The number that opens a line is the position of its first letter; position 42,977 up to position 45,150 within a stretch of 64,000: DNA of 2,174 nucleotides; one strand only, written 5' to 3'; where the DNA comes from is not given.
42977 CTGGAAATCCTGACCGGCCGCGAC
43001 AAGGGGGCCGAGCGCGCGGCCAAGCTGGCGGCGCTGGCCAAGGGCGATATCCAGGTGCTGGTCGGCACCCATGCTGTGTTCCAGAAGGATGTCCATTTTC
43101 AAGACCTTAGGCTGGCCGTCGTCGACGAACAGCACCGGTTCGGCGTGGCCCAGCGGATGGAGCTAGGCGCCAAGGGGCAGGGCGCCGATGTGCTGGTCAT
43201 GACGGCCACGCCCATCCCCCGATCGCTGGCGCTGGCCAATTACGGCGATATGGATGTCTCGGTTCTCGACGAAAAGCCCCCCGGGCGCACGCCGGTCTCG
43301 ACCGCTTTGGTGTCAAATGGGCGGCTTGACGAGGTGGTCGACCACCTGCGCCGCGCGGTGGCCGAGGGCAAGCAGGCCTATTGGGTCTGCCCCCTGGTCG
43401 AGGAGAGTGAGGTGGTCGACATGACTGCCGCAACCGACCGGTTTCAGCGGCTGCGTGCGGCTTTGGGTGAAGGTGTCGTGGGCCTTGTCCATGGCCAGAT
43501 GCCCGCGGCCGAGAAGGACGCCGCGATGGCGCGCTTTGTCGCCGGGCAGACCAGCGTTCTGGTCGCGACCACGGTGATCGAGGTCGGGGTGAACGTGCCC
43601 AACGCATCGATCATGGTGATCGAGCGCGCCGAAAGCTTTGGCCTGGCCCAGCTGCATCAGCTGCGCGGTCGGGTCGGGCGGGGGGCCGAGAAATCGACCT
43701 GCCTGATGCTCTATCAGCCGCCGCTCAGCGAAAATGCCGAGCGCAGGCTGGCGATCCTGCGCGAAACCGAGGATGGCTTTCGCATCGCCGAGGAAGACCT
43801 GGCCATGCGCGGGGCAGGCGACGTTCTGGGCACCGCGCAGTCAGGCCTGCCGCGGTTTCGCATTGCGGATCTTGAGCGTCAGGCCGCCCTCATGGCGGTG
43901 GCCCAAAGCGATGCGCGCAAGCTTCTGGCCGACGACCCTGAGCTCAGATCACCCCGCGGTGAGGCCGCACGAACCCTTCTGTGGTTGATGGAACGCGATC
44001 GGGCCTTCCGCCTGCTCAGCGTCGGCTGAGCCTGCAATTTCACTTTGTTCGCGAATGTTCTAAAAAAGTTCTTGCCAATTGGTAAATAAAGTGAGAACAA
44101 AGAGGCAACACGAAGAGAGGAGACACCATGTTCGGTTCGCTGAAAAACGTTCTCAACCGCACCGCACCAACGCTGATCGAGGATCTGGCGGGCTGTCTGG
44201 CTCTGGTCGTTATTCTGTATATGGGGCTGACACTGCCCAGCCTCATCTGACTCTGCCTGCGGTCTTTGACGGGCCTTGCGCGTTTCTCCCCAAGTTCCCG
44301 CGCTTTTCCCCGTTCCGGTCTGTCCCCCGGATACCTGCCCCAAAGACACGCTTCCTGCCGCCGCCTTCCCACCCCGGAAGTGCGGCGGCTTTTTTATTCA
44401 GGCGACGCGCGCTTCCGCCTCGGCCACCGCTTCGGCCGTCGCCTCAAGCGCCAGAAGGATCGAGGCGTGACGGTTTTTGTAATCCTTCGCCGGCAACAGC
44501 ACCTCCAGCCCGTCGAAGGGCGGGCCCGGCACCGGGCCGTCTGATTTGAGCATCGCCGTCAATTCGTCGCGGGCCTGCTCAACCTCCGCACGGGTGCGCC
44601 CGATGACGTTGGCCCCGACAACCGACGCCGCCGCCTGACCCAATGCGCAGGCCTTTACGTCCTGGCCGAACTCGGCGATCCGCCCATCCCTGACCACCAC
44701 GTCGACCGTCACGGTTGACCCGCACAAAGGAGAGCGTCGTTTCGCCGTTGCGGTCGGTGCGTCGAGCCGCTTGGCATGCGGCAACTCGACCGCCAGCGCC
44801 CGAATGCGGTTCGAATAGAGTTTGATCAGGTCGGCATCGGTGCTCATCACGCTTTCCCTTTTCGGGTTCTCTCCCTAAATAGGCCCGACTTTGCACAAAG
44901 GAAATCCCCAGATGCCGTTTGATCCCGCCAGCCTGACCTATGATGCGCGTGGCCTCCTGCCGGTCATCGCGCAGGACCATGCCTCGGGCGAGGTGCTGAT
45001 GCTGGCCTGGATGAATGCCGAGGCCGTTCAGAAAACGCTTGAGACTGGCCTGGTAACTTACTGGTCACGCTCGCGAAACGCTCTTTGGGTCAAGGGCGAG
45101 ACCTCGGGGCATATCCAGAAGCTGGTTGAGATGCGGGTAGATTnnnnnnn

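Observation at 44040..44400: SOS-boxed, unannotated 40-codon membrane peptide downstream of recG (candidate SidA/TisB-like damage-induced small protein)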

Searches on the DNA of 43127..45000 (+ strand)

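Call 5: search_rna_families(source=window, start=43500, end=45000, threshold=evalue, max_evalue=10)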
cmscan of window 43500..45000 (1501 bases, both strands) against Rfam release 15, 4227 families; matches with E-value up to 10: 6.
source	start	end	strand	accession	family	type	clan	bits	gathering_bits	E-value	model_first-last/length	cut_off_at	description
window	43724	43771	-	RF02522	Virus_CITE_8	Cis-reg;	-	19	80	1.5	1-71/71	no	Pea enation mosaic virus-2 cap-independent translation element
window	43714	43842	+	RF01757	sbcD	Gene; sRNA;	-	16.4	40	2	1-155/155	no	sbcD RNA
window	43724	43793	+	RF01274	sR45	Gene; snRNA; snoRNA; CD-box;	-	15.2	40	3.4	1-55/55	no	Small nucleolar RNA sR45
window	44316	44396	-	RF02628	Hrs1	Gene; sRNA;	-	14.9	56.4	9.5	1-74/74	no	Hfq-regulated sRNA 1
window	44259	44394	+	RF02232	sX13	Gene; sRNA;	-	14.5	50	7.8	1-115/115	no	Xanthomonadaceae sRNA sX13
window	44365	44380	-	RF03071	Sodium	Cis-reg; riboswitch;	-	14.2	40.5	7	38-53/55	no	Na+ riboswitch aptamer (DUF1646)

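Call 34: search_rna_families(sources=[L004, L010, L011, L017, L035, L051, L066, L079, L082, L008, L049], threshold=evalue, max_evalue=1)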
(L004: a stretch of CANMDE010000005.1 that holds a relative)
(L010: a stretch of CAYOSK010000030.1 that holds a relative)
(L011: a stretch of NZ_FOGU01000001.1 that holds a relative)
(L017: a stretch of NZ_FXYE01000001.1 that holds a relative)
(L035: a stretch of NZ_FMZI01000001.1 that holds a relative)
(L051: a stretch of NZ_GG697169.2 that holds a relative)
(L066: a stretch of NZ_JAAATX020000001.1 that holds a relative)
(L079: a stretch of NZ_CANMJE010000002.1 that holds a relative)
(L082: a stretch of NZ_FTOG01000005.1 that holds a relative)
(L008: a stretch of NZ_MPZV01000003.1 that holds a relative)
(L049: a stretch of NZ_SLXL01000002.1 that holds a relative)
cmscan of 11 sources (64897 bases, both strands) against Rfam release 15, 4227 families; matches with E-value up to 1: 3.
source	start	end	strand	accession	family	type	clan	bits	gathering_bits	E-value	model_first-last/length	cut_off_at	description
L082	2130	2345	-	RF02675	Ysr141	Gene; sRNA;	-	26.1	196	0.0041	1-255/255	no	Yersinia sRNA 141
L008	2184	2227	-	RF02675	Ysr141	Gene; sRNA;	-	22.9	196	0.04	158-201/255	no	Yersinia sRNA 141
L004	2145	2337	-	RF02675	Ysr141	Gene; sRNA;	-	20.2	196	0.27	1-255/255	no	Yersinia sRNA 141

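Call 64: build_rna_model(alignment_id=A6, structure=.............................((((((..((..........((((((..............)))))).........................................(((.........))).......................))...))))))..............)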
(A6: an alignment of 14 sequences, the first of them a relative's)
Model R1 built from alignment A6 (14 sequences, 179 columns); structure: as given.
model positions 147; base pairs 17; branch points 1; effective number of sequences 5.28; information 0.59 bits per position. Calibrated on 0.2 Mb of random sequence (short: E-values are rough).
structure used (alignment columns):
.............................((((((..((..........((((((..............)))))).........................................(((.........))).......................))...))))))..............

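Call 65: search_with_rna_model(model_id=R1, sources=[window, L004, L005, L006, L007, L008, L009, L010, L011, L012, L013, L014, L015, L016, L017, L018, L019, L020, L021, L022, L023, L024, L025, L026, L027, L028, L029, L030, L031, L032, L033, L034, L035, L036, L037, L038, L039, L040, L041, L042, L043, L044, L045, L046, L047, L048, L049, L050, L051, L052, L053, L054, L055, L056, L057, L058, L059, L060, L061, L062, L063, L064, L065, L066, L067, L068, L069, L070, L071, L072, L073, L074, L075, L076, L077, L078, L079, L080, L081, L082, L083], max_evalue=1, make_alignment=true)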
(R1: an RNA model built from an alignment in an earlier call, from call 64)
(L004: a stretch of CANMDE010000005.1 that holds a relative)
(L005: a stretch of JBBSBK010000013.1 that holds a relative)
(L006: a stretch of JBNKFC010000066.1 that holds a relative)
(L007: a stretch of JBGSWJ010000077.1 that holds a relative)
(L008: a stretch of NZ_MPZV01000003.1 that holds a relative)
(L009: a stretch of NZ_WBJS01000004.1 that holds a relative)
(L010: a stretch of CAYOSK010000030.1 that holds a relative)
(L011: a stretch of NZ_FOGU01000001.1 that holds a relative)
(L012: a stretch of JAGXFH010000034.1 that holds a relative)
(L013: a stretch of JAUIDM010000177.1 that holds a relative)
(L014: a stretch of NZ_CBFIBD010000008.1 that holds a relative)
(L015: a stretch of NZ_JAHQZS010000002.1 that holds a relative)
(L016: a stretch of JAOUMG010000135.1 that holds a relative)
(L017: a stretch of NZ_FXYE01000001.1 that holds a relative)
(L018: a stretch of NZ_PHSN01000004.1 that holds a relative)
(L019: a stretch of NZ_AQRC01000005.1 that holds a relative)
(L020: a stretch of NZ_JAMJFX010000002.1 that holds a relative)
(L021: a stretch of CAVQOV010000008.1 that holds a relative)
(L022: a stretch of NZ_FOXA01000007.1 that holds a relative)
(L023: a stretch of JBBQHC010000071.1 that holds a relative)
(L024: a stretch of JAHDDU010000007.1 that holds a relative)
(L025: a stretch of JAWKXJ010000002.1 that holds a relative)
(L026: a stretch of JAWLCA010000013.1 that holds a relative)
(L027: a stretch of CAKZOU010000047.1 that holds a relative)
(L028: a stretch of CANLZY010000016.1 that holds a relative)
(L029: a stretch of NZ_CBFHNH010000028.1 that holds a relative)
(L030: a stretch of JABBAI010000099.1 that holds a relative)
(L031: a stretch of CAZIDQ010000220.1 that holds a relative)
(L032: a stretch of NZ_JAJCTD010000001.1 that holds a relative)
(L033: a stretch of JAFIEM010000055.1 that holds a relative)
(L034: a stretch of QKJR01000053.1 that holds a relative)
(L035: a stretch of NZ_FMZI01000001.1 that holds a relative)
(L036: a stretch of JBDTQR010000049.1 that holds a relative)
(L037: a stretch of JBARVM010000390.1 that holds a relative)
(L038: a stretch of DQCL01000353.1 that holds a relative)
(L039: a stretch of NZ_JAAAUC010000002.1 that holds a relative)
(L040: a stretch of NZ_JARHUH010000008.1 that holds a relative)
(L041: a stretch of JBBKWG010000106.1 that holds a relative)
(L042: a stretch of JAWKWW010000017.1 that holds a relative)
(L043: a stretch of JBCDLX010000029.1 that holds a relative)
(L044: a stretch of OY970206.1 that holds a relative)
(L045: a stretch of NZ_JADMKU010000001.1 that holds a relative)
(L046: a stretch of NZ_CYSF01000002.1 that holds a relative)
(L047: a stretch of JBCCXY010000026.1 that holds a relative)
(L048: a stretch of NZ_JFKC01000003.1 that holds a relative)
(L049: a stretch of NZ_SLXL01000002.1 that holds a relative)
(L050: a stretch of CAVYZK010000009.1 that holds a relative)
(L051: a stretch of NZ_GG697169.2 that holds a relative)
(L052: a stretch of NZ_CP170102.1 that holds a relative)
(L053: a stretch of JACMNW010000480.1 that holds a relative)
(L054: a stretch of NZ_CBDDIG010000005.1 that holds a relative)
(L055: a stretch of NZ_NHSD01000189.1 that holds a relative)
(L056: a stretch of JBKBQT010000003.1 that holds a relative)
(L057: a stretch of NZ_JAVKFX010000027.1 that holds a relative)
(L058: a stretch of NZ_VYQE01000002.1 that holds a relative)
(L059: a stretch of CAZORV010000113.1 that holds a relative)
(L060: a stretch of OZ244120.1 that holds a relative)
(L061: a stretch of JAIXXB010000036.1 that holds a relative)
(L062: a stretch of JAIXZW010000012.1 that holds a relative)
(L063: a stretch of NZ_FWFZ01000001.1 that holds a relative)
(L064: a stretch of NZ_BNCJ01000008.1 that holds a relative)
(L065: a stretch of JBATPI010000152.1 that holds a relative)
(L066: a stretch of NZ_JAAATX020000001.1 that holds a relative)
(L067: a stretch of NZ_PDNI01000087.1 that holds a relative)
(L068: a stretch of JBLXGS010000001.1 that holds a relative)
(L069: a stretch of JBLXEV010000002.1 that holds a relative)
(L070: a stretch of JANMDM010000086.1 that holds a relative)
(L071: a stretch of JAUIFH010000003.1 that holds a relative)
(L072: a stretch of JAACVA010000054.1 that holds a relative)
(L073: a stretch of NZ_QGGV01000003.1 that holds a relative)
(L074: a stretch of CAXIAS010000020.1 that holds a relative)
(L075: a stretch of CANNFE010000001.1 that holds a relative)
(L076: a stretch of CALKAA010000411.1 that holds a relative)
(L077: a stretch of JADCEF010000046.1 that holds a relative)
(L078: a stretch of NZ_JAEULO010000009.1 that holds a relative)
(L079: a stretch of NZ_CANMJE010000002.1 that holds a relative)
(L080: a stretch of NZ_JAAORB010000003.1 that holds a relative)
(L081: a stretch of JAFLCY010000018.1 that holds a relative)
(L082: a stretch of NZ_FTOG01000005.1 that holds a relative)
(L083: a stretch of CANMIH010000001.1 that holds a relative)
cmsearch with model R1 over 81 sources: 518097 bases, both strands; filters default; matches with E-value up to 1: 36.
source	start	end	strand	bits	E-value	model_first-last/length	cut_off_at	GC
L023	3634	3783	+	123.5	4.9e-24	1-147/147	no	0.62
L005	3636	3784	+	118.2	6.7e-23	1-147/147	no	0.62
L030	3647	3787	+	111.5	1.8e-21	1-147/147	no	0.55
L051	3652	3802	+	110.6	2.8e-21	1-147/147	no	0.6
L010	3636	3774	+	110.3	3.3e-21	1-147/147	no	0.56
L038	1277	1415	+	107.9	1.1e-20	1-147/147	no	0.53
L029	3645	3787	+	107.7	1.2e-20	1-147/147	no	0.52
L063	3628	3779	+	104.2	6.7e-20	1-147/147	no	0.68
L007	3623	3770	+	103.7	8.3e-20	1-147/147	no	0.61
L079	3639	3792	+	96.9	2.4e-18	1-147/147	no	0.55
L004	3627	3765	+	91.1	4.1e-17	1-147/147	no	0.62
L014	3629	3766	+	88.6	1.4e-16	1-147/147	no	0.6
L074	3632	3772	+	84.4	1.1e-15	1-147/147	no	0.58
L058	3624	3775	+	81.2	5.4e-15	1-147/147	no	0.72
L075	3647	3803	+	50.7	1.8e-08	1-147/147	no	0.64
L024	3635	3777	+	50.7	1.8e-08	1-147/147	no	0.55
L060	3624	3752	+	46.6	1.4e-07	1-147/147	no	0.54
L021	3631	3760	+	33.8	7.8e-05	1-147/147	no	0.66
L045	3684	3821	+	33.7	8e-05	1-147/147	no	0.64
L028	3644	3777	+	25.6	0.0044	1-147/147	no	0.65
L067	3624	3750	+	25.5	0.0045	1-147/147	no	0.72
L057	3713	3840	+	22.9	0.017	1-147/147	no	0.66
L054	3714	3842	+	21.4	0.035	1-147/147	no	0.64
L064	3647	3770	+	21.2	0.038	1-147/147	no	0.69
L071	3637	3728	+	20.1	0.064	1-147/147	no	0.68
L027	3641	3761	+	20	0.07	1-147/147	no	0.69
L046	3668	3820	+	19.1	0.11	1-147/147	no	0.62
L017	3645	3775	+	19.1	0.11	1-147/147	no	0.59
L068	3743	3851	+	18.3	0.16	1-147/147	no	0.68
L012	3648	3775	+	17.2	0.27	1-147/147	no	0.66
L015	3651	3786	+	16.9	0.32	1-147/147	no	0.65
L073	3667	3771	+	16.7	0.35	1-147/147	no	0.68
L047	3644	3783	+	16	0.49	1-147/147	no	0.61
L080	3674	3822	+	15.9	0.52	1-147/147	no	0.6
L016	3275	3373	+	15.7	0.56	1-147/147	no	0.61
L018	3648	3773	+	14.7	0.92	1-147/147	no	0.67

Alignment A7: 36 matches aligned to the model, 248 columns, each read 5' to 3' on its own strand. Consensus structure (alignment columns), stored with it:
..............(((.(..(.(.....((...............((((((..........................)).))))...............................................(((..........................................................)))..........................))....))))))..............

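Call 66: build_rna_model(alignment_id=A7)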
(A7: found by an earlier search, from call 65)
Model R2 built from alignment A7 (36 sequences, 248 columns); structure: stored with the alignment.
model positions 142; base pairs 17; branch points 1; effective number of sequences 12.45; information 0.59 bits per position. Calibrated on 0.2 Mb of random sequence (short: E-values are rough).
structure used (alignment columns):
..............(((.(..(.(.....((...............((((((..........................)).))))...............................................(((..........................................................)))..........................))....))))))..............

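Call 67: search_with_rna_model(model_id=R2, sources=[window, L004, L005, L006, L007, L008, L009, L010, L011, L012, L013, L014, L015, L016, L017, L018, L019, L020, L021, L022, L023, L024, L025, L026, L027, L028, L029, L030, L031, L032, L033, L034, L035, L036, L037, L038, L039, L040, L041, L042, L043, L044, L045, L046, L047, L048, L049, L050, L051, L052, L053, L054, L055, L056, L057, L058, L059, L060, L061, L062, L063, L064, L065, L066, L067, L068, L069, L070, L071, L072, L073, L074, L075, L076, L077, L078, L079, L080, L081, L082, L083], max_evalue=1, make_alignment=true)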
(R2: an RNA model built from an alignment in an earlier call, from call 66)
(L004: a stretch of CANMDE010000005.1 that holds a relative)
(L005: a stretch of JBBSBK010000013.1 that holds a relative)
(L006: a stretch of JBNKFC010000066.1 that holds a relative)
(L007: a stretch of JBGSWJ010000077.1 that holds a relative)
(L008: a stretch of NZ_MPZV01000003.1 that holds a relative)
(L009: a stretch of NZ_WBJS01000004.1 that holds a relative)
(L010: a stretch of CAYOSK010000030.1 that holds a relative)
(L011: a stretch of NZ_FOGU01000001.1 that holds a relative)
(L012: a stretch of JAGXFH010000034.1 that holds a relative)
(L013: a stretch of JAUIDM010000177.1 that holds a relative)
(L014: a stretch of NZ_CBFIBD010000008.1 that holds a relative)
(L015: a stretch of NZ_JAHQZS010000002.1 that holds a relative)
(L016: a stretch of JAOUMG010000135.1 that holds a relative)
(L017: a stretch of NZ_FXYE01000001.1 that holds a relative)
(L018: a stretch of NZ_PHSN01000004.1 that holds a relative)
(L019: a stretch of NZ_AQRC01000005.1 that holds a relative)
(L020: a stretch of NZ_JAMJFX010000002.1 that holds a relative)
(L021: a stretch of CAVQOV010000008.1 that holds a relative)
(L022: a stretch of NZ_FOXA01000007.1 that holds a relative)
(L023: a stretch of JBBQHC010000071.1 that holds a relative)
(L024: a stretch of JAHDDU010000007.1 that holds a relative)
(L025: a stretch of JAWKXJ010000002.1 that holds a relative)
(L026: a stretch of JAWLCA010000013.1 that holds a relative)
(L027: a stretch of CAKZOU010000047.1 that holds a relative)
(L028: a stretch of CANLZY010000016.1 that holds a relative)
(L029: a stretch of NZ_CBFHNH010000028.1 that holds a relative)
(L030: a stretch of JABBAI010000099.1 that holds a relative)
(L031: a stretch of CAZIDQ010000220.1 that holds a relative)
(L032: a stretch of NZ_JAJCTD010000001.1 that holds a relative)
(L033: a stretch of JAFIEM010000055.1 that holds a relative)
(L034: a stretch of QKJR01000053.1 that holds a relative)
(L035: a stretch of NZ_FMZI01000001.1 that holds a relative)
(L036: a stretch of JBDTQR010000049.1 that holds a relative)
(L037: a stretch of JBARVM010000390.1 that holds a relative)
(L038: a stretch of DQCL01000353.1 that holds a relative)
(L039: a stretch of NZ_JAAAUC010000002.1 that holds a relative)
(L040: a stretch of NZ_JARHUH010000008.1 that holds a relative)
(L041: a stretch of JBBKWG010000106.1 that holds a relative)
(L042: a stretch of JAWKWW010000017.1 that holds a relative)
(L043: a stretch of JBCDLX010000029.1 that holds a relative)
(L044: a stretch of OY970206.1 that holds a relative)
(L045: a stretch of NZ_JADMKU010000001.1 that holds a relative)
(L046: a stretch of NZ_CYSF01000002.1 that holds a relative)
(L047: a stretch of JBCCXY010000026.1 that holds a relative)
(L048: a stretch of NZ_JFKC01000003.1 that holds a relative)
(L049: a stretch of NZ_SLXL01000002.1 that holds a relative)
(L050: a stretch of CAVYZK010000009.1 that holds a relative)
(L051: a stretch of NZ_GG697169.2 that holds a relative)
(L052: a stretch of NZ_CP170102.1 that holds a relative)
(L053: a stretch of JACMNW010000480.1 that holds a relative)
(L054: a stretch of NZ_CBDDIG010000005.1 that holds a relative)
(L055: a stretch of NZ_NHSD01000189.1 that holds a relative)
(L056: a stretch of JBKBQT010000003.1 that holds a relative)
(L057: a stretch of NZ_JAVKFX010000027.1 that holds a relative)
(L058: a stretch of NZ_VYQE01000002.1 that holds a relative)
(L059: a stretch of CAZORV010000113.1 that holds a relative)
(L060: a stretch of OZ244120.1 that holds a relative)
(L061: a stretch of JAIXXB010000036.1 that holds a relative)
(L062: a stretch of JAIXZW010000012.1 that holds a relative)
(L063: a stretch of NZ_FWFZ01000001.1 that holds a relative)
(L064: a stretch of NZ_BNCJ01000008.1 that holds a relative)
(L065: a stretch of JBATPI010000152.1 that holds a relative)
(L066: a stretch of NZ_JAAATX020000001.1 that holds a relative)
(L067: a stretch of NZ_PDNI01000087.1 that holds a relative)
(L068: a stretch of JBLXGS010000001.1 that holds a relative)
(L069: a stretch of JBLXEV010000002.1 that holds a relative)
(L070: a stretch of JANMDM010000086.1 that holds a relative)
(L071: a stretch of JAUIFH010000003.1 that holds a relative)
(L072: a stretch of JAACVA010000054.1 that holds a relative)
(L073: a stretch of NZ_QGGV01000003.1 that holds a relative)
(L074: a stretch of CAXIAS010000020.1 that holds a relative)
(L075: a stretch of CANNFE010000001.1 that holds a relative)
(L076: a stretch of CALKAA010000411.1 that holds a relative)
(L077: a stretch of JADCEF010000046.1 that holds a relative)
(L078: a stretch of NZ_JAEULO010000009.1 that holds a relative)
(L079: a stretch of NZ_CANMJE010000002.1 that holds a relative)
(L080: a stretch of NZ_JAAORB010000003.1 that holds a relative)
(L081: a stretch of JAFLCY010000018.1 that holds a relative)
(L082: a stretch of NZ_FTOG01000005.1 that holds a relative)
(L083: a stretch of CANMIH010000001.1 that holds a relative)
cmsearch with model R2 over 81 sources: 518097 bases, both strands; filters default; matches with E-value up to 1: 58.
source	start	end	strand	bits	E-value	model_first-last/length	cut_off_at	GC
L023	3634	3783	+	106.2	5e-21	1-142/142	no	0.62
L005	3636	3784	+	101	7.8e-20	1-142/142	no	0.62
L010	3635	3774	+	95.8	1.1e-18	1-142/142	no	0.56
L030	3647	3787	+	93.8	3.2e-18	1-142/142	no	0.55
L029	3645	3787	+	93.8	3.2e-18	1-142/142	no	0.52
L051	3652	3802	+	93.5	3.8e-18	1-142/142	no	0.6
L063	3628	3779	+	92.1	7.9e-18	1-142/142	no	0.68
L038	1277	1415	+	88.8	4.2e-17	1-142/142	no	0.53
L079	3639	3792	+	87.3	9.5e-17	1-142/142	no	0.55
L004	3627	3763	+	86.7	1.3e-16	1-142/142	no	0.62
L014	3629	3766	+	85.3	2.6e-16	1-142/142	no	0.6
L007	3623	3770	+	83.1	8.3e-16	1-142/142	no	0.61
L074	3632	3772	+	81.4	2e-15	1-142/142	no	0.58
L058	3624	3775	+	74.3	7.9e-14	1-142/142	no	0.72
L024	3635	3777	+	71.5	3.4e-13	1-142/142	no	0.55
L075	3647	3803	+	68.1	1.9e-12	1-142/142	no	0.64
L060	3624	3763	+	65.2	9.1e-12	1-142/142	no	0.55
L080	3674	3822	+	60.9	8.3e-11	1-142/142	no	0.6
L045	3684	3821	+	57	6.2e-10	1-142/142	no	0.64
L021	3631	3760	+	54.9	1.9e-09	1-142/142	no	0.66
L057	3713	3840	+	54.1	2.8e-09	1-142/142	no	0.66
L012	3648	3775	+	52.6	6e-09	1-142/142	no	0.66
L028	3644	3777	+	51.9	9.1e-09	1-142/142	no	0.65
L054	3714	3842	+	51.6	1e-08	1-142/142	no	0.64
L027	3641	3761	+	51.3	1.2e-08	1-142/142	no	0.69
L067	3624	3750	+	49.4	3.3e-08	1-142/142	no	0.72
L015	3651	3786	+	49.3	3.5e-08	1-142/142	no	0.65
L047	3644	3783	+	48.2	6.2e-08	1-142/142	no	0.61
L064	3647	3770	+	44.3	4.6e-07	1-142/142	no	0.69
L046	3668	3820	+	41.6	1.8e-06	1-142/142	no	0.62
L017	3645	3775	+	40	4.3e-06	1-142/142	no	0.59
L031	1396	1529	+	38.9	7.4e-06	1-142/142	no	0.54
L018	3648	3773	+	37.8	1.3e-05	1-142/142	no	0.67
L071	3637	3728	+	37.8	1.4e-05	1-142/142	no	0.68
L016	3275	3373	+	36.1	3.2e-05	1-142/142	no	0.61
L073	3667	3771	+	32.5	0.00021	1-142/142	no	0.68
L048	3636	3747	+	30.8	0.00051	1-142/142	no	0.61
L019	3643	3792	+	29.5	0.00097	1-142/142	no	0.66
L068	3743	3851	+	29.4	0.0011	1-142/142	no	0.68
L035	3662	3788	+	29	0.0013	1-142/142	no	0.6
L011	3653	3786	+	28.1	0.002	1-142/142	no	0.7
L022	3629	3753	+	25.5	0.0079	1-142/142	no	0.74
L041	3655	3794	+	25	0.01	1-142/142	no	0.65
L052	3659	3779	+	23.3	0.025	1-142/142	no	0.69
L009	3659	3748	+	22.7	0.034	1-142/142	no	0.64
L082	3647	3725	+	21.5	0.063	1-142/142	no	0.59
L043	3647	3775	+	21.4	0.067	1-142/142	no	0.67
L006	1683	1772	+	21.2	0.074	1-142/142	no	0.68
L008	3659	3748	+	20.9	0.085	1-142/142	no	0.63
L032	3613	3719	+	20.5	0.11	1-142/142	no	0.72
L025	3661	3759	+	19.6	0.17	1-142/142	no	0.61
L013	1996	2086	+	19.5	0.17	1-142/142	no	0.69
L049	3762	3848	+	19.3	0.2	1-142/142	no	0.74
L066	3650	3774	+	17.9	0.4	1-142/142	no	0.66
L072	3646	3770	+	17.5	0.51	1-142/142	no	0.59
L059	3570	3716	+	17.1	0.62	1-142/142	no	0.65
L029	1240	1396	-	16.6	0.8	1-142/142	no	0.64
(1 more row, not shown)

Alignment A8: 58 matches aligned to the model, 282 columns, each read 5' to 3' on its own strand. Consensus structure (alignment columns), stored with it:
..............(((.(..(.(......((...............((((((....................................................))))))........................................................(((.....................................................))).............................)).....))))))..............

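Call 82: search_with_rna_model(model_id=R2, source=window, max_evalue=10, show_alignments=1)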
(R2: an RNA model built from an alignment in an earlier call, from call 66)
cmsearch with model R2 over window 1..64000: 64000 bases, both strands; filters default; matches with E-value up to 10: 3.
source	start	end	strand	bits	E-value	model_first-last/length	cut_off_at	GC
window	44252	44356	+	17.1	0.076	1-142/142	no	0.63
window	48815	48881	-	14.3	0.34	1-142/142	no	0.72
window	5576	5693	+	9.6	3.8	1-142/142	no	0.68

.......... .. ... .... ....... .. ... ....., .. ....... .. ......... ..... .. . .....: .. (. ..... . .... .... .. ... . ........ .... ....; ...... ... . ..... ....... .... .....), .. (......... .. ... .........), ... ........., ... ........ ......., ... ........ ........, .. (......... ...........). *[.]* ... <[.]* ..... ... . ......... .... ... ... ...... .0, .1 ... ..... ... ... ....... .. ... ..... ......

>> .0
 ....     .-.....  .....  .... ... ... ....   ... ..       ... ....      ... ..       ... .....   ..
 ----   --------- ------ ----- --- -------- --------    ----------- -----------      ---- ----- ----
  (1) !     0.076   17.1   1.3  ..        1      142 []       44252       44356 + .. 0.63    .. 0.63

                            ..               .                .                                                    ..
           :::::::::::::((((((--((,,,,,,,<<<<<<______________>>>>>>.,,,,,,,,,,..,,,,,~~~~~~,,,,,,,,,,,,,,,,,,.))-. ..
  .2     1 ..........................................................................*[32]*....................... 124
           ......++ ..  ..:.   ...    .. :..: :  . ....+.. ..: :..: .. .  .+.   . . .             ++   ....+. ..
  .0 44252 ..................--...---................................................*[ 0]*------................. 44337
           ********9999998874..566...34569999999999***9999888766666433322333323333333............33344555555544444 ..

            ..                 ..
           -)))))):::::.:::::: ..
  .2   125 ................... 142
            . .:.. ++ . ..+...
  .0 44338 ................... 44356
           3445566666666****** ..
